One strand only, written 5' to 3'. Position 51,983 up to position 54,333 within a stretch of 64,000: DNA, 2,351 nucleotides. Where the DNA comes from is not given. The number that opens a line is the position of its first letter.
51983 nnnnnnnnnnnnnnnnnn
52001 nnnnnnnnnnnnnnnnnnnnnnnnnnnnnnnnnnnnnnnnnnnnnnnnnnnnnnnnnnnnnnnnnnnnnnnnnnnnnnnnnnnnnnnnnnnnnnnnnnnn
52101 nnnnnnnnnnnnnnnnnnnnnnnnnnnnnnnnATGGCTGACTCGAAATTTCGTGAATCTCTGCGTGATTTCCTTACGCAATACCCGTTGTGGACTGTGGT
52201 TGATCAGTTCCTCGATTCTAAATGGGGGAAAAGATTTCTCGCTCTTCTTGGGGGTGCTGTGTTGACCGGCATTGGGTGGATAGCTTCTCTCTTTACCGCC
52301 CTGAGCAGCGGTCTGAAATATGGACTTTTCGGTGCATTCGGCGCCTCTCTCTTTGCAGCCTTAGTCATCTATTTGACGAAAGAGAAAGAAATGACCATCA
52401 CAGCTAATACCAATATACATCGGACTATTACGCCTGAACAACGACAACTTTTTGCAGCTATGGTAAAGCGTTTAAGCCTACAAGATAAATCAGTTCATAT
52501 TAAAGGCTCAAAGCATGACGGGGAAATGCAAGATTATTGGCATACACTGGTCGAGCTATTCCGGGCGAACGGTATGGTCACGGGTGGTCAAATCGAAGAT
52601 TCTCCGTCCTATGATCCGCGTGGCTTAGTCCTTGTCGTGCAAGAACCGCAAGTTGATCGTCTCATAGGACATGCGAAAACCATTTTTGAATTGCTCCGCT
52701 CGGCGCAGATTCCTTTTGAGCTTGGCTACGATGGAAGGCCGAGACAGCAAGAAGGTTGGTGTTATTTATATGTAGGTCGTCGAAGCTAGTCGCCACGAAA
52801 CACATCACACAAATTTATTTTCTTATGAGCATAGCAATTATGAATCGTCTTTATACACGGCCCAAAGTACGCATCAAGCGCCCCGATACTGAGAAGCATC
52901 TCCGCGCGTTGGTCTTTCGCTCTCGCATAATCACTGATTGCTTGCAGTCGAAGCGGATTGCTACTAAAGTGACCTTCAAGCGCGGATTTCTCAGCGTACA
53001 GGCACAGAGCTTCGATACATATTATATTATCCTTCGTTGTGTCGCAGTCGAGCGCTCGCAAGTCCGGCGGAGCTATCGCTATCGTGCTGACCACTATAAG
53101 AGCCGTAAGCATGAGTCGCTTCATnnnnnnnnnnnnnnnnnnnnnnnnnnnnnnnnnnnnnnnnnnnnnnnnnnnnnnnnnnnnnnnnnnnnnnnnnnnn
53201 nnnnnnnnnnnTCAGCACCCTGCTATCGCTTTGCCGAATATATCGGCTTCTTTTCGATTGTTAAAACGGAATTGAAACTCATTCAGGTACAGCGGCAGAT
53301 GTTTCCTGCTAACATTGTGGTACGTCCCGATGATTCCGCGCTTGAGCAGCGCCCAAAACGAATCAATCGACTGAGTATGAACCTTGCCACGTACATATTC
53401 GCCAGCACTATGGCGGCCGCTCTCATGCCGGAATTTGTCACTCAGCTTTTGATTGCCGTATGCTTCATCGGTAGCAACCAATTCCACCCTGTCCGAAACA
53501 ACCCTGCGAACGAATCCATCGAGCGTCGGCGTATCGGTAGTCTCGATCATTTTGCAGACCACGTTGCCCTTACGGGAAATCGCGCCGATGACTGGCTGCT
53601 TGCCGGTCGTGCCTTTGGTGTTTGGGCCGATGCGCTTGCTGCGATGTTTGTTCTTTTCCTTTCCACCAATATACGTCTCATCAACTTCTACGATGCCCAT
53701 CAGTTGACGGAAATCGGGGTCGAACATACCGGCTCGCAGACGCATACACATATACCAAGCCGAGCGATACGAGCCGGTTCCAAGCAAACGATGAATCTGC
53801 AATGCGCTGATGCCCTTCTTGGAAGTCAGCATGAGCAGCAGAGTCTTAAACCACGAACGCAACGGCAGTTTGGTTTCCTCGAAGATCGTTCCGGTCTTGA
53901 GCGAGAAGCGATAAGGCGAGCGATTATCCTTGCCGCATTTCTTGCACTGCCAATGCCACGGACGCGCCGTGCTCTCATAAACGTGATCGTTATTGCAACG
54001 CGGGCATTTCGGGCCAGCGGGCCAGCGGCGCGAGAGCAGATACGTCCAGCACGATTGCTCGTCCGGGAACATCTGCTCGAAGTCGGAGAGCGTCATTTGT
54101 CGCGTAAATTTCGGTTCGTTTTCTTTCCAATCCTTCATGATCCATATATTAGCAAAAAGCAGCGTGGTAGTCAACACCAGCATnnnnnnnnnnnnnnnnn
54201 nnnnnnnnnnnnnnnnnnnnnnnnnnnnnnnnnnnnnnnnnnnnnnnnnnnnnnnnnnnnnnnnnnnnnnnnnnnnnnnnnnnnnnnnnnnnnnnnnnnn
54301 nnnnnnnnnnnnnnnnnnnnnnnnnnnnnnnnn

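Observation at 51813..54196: Low-GC IS1595-family element with about 31-bp terminal inverted repeats, carrying three uncharacterised passenger ORFs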

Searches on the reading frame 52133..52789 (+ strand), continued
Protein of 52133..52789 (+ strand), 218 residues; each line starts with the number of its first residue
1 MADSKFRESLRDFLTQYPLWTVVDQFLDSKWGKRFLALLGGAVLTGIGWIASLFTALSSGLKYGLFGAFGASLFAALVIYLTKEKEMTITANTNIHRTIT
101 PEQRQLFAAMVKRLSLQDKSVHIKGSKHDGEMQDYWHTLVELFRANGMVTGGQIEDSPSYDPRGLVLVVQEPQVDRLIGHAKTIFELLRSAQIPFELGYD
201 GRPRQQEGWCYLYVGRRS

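Call 91: search_dna_similar(query=window:52133-52786:+, collection=plasmids, mode=protein, max_evalue=0.001, max_rows=10)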
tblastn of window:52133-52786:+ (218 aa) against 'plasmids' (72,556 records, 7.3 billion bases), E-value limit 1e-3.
No match.

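Call 92: search_dna_similar(query=window:52133-52786:+, collection=phages, mode=protein, max_evalue=0.001, max_rows=10)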
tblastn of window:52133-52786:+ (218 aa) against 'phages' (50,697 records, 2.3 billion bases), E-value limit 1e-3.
No match.

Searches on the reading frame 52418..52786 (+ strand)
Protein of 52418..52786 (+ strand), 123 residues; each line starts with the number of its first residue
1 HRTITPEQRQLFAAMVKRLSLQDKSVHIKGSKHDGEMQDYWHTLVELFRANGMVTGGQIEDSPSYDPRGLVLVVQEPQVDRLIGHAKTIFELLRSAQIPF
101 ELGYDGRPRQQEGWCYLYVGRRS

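Call 75: search_solved_structures(query=A4, max_evalue=10, show_alignments=2)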
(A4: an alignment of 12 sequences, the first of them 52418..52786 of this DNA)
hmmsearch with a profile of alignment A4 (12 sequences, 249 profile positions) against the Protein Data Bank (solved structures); distinct sequences matched with E-value up to 10: 0.

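Call 76: search_protein_families(library=pfam, alignment_id=A4, max_evalue=5)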
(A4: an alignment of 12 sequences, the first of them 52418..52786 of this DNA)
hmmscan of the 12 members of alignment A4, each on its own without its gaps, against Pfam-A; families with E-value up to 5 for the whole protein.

A. member 1, window:52418-52786:+ (123 aa): 0 families

B. families by the number of members that match (of 12 scanned): 10 families
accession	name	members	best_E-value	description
PF18767.7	AID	1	0.037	Activation induced deaminase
PF12228.14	DUF3604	1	0.059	Protein of unknown function (DUF3604)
PF20384.3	DUF6679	1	0.06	Family of unknown function (DUF6679)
PF08898.15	DUF1843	1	0.066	Domain of unknown function (DUF1843)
PF06102.17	RRP36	1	0.13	rRNA biogenesis protein RRP36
PF24432.1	DUF7555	1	0.19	Family of unknown function (DUF7555)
PF08370.16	PDR_assoc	1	0.24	Plant PDR ABC transporter associated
PF14163.11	SieB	1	0.29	Super-infection exclusion protein B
PF20990.2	DUF2207_C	1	0.39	Predicted membrane protein (DUF2207) C-terminal domain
PF23248.1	KH_PARP14_2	1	0.47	PARP14, second type I KH domain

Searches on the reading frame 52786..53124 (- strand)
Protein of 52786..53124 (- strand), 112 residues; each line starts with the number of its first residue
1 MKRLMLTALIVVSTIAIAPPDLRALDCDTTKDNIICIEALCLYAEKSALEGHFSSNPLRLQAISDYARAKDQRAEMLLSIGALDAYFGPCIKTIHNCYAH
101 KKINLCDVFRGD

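Call 5: search_protein_families(library=pfam, proteins=[window:52786-53124:-], max_evalue=1)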
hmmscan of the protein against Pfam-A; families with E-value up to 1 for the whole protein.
window:52786-53124:- (112 aa): 0 families

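Call 20: find_homologous_proteins(query=window:52786-53124:-, max_evalue=0.01)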
Query window:52786-53124:- (112 aa): 2 proteins with E <= 0.01 among 8 candidates.
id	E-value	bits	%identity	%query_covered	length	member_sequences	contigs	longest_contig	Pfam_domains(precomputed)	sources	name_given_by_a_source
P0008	1.8e-68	245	100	100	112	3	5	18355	-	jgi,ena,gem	jgi:hypothetical protein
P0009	3.8e-31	125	66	78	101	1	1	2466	-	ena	-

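Call 21: find_encoding_contigs(protein=P0009, flank=6000, max_places=5)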
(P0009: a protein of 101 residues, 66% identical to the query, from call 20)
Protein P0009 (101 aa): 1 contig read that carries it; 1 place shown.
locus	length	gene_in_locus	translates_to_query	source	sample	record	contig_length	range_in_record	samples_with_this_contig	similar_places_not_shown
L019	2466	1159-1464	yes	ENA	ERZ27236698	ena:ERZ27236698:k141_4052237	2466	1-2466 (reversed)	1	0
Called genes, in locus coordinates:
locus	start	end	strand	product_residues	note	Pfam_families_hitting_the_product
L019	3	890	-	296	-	?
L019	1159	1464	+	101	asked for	-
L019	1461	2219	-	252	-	-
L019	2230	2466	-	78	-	?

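Call 28: search_protein_families(library=padloc, proteins=[window:52786-53124:-], max_evalue=1)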
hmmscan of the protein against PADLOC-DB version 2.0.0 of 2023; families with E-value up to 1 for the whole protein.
window:52786-53124:- (112 aa): 0 families

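Call 29: search_protein_families(library=ncbifam, proteins=[window:52786-53124:-], max_evalue=1)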
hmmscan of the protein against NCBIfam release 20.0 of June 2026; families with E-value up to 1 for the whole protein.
window:52786-53124:- (112 aa): 0 families

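Call 71: predict_structure(alignment_id=A3)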
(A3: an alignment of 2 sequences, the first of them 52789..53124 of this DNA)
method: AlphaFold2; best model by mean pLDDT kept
length: 112 residues; sequences in the alignment: 2
mean_pLDDT: 80.9   pTM: 0.71
mean pLDDT of the five models: 80.9, 76.8, 69.0, 60.6, 58.6
residues with pLDDT >= 90: 65; 70-90: 21; 50-70: 8; < 50: 18
segments of 3 or more residues with pLDDT < 50: 1-18
pLDDT, mean of each block of 10 residues (from residue 1): 40 46 69 92 93 93 96 94 94 93 86 63
secondary structure, 60 per line:
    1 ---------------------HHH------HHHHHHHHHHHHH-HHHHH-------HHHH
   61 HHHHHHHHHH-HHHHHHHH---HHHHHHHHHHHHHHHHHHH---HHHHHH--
elements in order: H31-43 H45-49 H57-70 H72-79 H83-101 H105-110

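Call 88: search_protein_families(library=padloc, proteins=[L019:1464-2219:-], max_evalue=0.1)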
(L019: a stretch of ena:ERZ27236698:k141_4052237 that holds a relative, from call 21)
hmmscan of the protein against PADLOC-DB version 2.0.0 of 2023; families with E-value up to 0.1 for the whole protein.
L019:1464-2219:- (252 aa): 0 families

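Call 90: search_protein_families(library=phrogs, proteins=[window:52789-53124:-, L019:1464-2219:-], max_evalue=0.1)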
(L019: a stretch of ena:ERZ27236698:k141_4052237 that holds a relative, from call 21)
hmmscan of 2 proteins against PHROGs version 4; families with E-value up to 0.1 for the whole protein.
window:52789-53124:- (112 aa): 1 family
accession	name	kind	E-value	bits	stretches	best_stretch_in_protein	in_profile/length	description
phrog_3586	-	unknown function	0.004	18.5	1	2-68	4-70/93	-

L019:1464-2219:- (252 aa): 1 family
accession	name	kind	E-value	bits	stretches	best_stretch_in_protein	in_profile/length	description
phrog_28898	-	unknown function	0.054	14.4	0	43-93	126-176/181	-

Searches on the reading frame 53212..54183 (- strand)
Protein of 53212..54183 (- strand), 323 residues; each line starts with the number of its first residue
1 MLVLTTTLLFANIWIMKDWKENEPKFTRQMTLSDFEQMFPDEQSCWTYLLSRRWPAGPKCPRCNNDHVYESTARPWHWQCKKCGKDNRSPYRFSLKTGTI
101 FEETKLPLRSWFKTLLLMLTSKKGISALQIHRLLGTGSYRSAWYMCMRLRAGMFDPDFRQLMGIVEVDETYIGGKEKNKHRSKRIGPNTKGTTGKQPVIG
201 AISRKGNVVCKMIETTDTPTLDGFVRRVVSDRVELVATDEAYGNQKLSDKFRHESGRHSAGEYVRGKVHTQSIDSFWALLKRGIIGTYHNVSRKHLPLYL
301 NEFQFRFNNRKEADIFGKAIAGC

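Call 5: search_protein_families(library=pfam, proteins=[window:53212-54183:-], max_evalue=1)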
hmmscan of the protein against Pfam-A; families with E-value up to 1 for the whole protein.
window:53212-54183:- (323 aa): 6 families
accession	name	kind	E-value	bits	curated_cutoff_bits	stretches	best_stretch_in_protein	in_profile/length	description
PF12762.13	DDE_Tnp_IS1595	-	2.2e-38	132.1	27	1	160-308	1-153/153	ISXO2-like transposase domain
PF12760.12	Zn_ribbon_IS1595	-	1.1e-10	41.7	25.4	1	40-85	1-45/46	Transposase zinc-ribbon domain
PF22191.2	IBR_1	-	0.014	15.7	27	1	57-85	3-29/47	IBR domain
PF08274.17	Zn_Ribbon_YjdM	-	0.02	15.4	30.8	1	58-84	3-26/30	PhnA Zinc-Ribbon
PF24292.1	DUF7479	-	0.088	13.4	27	0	46-73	19-46/60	Domain of unknown function (DUF7479)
PF00641.23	Zn_ribbon_RanBP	-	0.63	9.8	27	1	77-89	4-16/30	Zn-finger in Ran binding protein and others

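Call 28: search_protein_families(library=padloc, proteins=[window:53212-54183:-], max_evalue=1)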
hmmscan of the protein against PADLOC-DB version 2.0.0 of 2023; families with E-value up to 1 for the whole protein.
window:53212-54183:- (323 aa): 1 family
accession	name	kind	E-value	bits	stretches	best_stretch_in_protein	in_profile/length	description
PDLC05059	PDC-S64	-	0.23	8.4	1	59-89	263-292/339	-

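Call 29: search_protein_families(library=ncbifam, proteins=[window:53212-54183:-], max_evalue=1)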
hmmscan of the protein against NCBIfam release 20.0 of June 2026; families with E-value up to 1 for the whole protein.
window:53212-54183:- (323 aa): 3 families
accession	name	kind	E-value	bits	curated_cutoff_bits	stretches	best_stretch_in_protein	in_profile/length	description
NF033547.1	transpos_IS1595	equivalog_domain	2.2e-56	191.1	75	1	104-310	2-215/215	IS1595 family transposase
TIGR03309.1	matur_yqeB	equivalog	0.17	11.3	220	1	170-236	152-218/256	selenium-dependent molybdenum cofactor biosynthesis protein YqeB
NF004633.0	PRK05978.1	subfamily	0.28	10.5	187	1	59-87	36-63/149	hypothetical protein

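Call 32: find_related_loci(query=window:53212-54141:-, collection=genome_contigs, flank=5000)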
Query window:53212-54141:- (309 aa) in genome_contigs; peptide patterns used: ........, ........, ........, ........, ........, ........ (x = any residue, [..] = any of these).
88 stretches matched a pattern; 63 encode a relative of the query (tblastn E <= 1e-3); 62 distinct loci.
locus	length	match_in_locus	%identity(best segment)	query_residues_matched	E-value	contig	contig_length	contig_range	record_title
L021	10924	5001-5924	73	2-309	3e-158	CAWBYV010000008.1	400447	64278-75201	MAG: uncultured delta proteobacterium isolate MFD03044.bin.2.84 genome assembly, contig: contig_3772, whole genome shotg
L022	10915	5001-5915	76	5-309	3e-157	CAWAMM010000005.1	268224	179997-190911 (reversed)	MAG: uncultured delta proteobacterium isolate MFD01716.bin.1.24 genome assembly, contig: contig_55060, whole genome shot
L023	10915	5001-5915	74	3-309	9e-156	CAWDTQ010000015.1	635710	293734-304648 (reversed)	MAG: uncultured delta proteobacterium isolate MFD05377.bin.2.158 genome assembly, contig: contig_70185, whole genome sho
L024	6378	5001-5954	72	2-309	8e-155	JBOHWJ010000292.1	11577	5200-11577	MAG: Candidatus Binataceae bacterium isolate TC-S_metawrap_bin.57 k127_1378563, whole genome shotgun sequence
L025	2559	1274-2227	71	2-309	4e-161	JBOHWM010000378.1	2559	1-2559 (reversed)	MAG: Candidatus Binataceae bacterium isolate TC-S_metabat2.bin.135 k127_422594, whole genome shotgun sequence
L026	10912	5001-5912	72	6-309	2e-151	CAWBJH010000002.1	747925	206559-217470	MAG: uncultured delta proteobacterium isolate MFD03323.bin.1.18 genome assembly, contig: contig_33362, whole genome shot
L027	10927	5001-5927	71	2-309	1e-150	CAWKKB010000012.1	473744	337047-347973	MAG: uncultured delta proteobacterium isolate MFD00731.bin.2.133 genome assembly, contig: contig_708, whole genome shotg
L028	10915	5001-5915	72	5-309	3e-150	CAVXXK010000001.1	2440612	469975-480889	MAG: uncultured delta proteobacterium isolate MFD03044.bin.1.149 genome assembly, contig: contig_14823, whole genome sho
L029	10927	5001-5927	70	2-309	3e-149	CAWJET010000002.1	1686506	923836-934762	MAG: uncultured delta proteobacterium isolate MFD09222.bin.1.22 genome assembly, contig: contig_45910, whole genome shot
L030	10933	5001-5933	70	1-309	8e-146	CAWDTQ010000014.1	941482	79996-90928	MAG: uncultured delta proteobacterium isolate MFD05377.bin.2.158 genome assembly, contig: contig_70093, whole genome sho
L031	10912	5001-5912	69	7-309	5e-143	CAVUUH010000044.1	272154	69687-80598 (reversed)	MAG: uncultured delta proteobacterium isolate MFD00964.bin.2.3 genome assembly, contig: contig_92955, whole genome shotg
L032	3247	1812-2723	68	2-309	7e-148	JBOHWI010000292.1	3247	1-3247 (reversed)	MAG: Candidatus Binatus sp. isolate TC-B3_metawrap_bin.1 k127_69936, whole genome shotgun sequence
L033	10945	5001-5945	63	6-309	2e-135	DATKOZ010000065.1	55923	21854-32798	MAG TPA_asm: Candidatus Binataceae bacterium isolate SMAG_U14778 k141_3044483, whole genome shotgun sequence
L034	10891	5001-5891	65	8-309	2e-133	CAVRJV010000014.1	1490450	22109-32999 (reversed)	MAG: uncultured delta proteobacterium isolate MFD05580.bin.2.15 genome assembly, contig: contig_6454, whole genome shotg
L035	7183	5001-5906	64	10-309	2e-126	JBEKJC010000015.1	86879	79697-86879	MAG: Candidatus Binataceae bacterium isolate SPRUCE 314 SPRUCE_314_15, whole genome shotgun sequence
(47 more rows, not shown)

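Call 93: search_dna_similar(query=window:53215-54141:-, collection=plasmids, mode=protein, max_evalue=1e-10, max_rows=15)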
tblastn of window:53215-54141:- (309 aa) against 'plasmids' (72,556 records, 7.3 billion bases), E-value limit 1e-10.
Records with a match: 342; places in all: 496; records where one place covers at least 80% of the query: 318.
Best place of each record, by identity: <60% 342.
By first word of the organism name: Sinorhizobium 35; Pseudosulfitobacter 30; Ralstonia 18; Xanthomonas 18; Aeromonas 17; Rhizobium 12; Mesorhizobium 11; Bacteroides 8; Acidiphilium 8; Haloarcula 8; and 88 more.
By predicted mobility (MOB-suite, as given by PLSDB): non-mobilizable 188; conjugative 103; mobilizable 51.
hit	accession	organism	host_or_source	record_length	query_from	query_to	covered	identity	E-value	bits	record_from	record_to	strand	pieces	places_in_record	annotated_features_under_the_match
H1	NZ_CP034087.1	Methylocystis rosea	cell culture,groundwater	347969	10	296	93%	40.5%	4e-51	188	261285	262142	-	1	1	IS1595 family transposase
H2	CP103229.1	Bacteroides faecis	Homo sapiens,cell culture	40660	17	300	92%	40.3%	4e-56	202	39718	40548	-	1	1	IS1595 family transposase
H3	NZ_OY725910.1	Bacteroides finegoldii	-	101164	17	296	91%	39.8%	4e-54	196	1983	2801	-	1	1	none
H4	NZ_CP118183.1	Entomospira culicis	Culex pipiens,cell culture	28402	17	297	91%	39.4%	4e-55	199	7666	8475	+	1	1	IS1595 family transposase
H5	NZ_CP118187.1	Entomospira culicis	Culex pipiens,cell culture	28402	17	297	91%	39.4%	4e-55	199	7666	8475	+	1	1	IS1595 family transposase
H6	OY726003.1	Phocaeicola massiliensis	-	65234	17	292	89%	38.3%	3e-50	185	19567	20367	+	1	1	record has no annotation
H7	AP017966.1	Candidatus Megaera polyxenophila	-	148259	16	302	93%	34.8%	1e-43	166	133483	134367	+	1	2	transposase | hypothetical protein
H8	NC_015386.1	Treponema succinifaciens DSM 2489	colon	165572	16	295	91%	35.5%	1e-35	143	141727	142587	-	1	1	IS1595 family transposase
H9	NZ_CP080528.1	Mesorhizobium sp. AR07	Oxytropis sp.,Cell culture,root nodule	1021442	23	300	90%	35.4%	1e-44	169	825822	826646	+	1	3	record has no annotation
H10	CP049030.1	Rhodobacteraceae bacterium SC52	Apostichopus japonicus,pure ...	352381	20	282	85%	37.2%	3e-41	159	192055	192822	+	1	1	none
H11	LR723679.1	arsenite-oxidising bacterium NT-25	moist arsenopyrite (FeAsS)-containing ...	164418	11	298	93%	33.7%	3e-42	162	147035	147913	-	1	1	IS1595 family transposase ISRhtr1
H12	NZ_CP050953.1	Rhodococcus sp. DMU1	cell culture,activated sludge in our lab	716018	10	296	93%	33.6%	4e-39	153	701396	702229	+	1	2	IS1595 family transposase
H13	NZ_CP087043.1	Pseudosulfitobacter pseudonitzschiae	Mediolabrus comicus,The surface ...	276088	27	296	87%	35.5%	2e-40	157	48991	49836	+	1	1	IS1595 family transposase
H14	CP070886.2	Pseudosulfitobacter pseudonitzschiae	Skeletonema costatum,The surface ...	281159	27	296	87%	35.5%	2e-40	157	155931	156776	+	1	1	IS1595 family transposase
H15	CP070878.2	Pseudosulfitobacter pseudonitzschiae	Skeletonema costatum,The surface ...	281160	27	296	87%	35.5%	2e-40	157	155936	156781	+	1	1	IS1595 family transposase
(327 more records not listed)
